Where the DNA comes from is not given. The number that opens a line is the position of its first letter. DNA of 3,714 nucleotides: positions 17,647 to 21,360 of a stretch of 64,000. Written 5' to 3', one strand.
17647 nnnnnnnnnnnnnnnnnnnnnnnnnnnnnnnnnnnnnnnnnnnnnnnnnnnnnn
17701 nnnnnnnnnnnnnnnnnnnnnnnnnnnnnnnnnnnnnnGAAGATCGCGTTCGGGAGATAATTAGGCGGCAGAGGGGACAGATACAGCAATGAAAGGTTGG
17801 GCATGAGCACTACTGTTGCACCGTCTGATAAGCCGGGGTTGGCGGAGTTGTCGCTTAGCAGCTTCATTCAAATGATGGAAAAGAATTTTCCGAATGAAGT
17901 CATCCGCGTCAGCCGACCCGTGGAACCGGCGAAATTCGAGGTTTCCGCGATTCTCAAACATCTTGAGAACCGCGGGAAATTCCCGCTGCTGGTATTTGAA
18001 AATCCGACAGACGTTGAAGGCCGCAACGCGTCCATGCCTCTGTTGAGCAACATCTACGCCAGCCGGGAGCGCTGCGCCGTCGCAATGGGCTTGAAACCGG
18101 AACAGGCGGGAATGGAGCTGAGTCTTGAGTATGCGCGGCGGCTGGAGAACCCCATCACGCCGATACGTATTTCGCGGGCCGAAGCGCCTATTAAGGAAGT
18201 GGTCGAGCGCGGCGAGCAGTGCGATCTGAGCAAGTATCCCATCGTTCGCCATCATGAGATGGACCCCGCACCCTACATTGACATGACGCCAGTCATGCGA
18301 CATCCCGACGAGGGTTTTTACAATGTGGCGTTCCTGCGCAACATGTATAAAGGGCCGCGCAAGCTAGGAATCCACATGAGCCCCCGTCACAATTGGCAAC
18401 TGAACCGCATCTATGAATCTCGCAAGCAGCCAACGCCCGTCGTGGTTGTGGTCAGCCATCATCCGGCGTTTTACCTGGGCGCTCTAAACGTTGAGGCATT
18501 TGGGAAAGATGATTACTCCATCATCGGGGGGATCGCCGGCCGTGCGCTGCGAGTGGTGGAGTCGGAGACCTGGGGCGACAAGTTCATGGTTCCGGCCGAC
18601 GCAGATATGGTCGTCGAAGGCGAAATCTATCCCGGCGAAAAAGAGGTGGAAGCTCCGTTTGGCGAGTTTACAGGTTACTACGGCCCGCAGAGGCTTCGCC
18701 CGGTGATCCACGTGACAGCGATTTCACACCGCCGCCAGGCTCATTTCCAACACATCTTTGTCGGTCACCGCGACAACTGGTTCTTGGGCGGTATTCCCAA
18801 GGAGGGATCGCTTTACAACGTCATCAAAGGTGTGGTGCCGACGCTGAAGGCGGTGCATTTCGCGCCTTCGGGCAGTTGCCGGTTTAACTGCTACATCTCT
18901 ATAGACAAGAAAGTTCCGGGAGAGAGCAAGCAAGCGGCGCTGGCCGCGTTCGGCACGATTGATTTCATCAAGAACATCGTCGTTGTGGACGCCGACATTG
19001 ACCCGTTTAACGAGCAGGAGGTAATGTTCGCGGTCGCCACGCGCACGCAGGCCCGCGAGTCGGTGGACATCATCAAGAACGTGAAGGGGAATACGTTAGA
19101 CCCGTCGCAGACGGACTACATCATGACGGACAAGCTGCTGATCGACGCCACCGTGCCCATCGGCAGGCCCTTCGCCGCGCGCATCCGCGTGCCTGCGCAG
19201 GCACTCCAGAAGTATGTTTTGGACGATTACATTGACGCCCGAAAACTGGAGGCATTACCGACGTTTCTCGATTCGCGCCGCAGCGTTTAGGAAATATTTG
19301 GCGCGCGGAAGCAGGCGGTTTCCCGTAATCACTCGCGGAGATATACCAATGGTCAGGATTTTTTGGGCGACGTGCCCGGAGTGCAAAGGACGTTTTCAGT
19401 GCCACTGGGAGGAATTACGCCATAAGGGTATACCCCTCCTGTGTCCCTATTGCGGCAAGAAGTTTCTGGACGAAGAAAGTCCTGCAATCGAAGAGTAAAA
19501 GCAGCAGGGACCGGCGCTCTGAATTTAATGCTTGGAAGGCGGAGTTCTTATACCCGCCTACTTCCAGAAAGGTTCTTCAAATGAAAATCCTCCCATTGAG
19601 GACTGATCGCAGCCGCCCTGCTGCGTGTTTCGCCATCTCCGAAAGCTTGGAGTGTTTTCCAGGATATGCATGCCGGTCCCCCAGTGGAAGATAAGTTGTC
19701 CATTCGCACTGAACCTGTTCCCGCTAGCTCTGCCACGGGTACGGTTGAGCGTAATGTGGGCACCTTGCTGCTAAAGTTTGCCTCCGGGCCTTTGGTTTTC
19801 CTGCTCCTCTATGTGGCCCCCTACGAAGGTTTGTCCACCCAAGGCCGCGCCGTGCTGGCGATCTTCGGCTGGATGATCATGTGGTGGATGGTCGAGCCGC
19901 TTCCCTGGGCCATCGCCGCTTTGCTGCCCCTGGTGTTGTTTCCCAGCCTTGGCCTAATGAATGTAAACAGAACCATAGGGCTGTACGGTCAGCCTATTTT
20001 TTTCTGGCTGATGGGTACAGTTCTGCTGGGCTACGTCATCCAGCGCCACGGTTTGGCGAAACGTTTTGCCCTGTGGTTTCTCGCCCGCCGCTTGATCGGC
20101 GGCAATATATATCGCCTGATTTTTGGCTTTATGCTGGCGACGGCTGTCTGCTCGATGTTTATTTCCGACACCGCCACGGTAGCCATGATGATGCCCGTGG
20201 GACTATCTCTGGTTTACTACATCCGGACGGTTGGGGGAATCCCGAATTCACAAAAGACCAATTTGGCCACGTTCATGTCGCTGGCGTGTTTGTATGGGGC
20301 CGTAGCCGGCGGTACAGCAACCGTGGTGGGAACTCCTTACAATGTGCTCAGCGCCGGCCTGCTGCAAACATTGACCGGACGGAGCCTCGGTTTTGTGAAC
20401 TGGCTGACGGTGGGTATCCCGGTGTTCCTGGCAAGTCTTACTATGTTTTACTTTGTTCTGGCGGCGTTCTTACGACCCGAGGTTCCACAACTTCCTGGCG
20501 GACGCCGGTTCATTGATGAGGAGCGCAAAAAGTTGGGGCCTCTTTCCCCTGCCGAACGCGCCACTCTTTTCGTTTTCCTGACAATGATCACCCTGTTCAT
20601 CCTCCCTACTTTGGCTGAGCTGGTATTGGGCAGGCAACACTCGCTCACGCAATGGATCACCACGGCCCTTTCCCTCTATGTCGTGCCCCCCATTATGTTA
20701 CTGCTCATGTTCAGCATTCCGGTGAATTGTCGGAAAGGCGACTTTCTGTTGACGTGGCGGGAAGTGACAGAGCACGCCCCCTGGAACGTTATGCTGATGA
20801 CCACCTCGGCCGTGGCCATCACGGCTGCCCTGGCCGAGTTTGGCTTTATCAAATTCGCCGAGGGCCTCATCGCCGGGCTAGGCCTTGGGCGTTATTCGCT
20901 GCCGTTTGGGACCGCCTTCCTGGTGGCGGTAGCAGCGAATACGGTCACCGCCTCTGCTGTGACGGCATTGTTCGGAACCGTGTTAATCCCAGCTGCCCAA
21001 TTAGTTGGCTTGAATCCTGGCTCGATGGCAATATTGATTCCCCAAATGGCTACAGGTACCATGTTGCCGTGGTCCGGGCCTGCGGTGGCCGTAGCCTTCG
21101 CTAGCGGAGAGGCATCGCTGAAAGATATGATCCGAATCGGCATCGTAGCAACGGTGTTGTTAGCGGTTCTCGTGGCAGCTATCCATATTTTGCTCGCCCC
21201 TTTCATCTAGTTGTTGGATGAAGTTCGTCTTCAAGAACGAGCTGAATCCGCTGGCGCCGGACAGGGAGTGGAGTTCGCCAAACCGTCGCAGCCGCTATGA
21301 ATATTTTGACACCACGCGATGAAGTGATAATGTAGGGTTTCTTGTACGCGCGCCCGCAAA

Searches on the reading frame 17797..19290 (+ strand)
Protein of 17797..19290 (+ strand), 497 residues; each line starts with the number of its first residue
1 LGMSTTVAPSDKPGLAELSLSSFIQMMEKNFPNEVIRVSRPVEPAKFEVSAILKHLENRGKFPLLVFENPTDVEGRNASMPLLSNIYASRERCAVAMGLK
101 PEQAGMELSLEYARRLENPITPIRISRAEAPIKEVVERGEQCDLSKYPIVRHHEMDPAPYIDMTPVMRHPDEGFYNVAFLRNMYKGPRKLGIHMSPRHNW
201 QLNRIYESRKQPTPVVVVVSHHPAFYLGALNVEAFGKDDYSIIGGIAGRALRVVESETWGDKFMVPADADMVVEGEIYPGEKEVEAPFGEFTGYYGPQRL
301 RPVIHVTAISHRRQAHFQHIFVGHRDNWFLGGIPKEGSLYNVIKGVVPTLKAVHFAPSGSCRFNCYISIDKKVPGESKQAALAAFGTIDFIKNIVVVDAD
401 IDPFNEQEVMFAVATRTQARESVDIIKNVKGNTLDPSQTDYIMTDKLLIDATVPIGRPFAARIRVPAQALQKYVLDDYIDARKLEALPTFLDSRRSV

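Call 70: search_protein_families(library=pfam, proteins=[window:17797-19290:+], max_evalue=0.00001)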
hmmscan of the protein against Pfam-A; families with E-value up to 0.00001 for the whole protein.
window:17797-19290:+ (497 aa): 3 families
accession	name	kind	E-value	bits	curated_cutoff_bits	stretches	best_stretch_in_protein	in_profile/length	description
PF01977.22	UbiD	-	7.1e-49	166.2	23.3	1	126-324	4-205/206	3-octaprenyl-4-hydroxybenzoate carboxy-lyase Rift-related domain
PF20696.2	UbiD_C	-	5.7e-29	101.1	24.2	1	329-451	2-127/127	3-octaprenyl-4-hydroxybenzoate carboxy-lyase C-terminal domain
PF20695.2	UbiD_N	-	5.3e-13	49.3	24.3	1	32-108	7-74/78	3-octaprenyl-4-hydroxybenzoate carboxy-lyase N-terminal domain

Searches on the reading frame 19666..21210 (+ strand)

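Call 70: search_protein_families(library=pfam, proteins=[window:19666-21210:+], max_evalue=0.00001)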
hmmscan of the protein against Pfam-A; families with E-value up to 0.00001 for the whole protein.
window:19666-21210:+ (514 aa): 2 families
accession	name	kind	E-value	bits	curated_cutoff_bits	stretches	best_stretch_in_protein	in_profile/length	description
PF00939.25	Na_sulph_symp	-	3.8e-37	128.8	27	1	48-506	17-461/472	Sodium:sulfate symporter transmembrane region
PF03600.22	CitMHS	-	3.7e-33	115.5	31.9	1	71-398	1-273/336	Citrate transporter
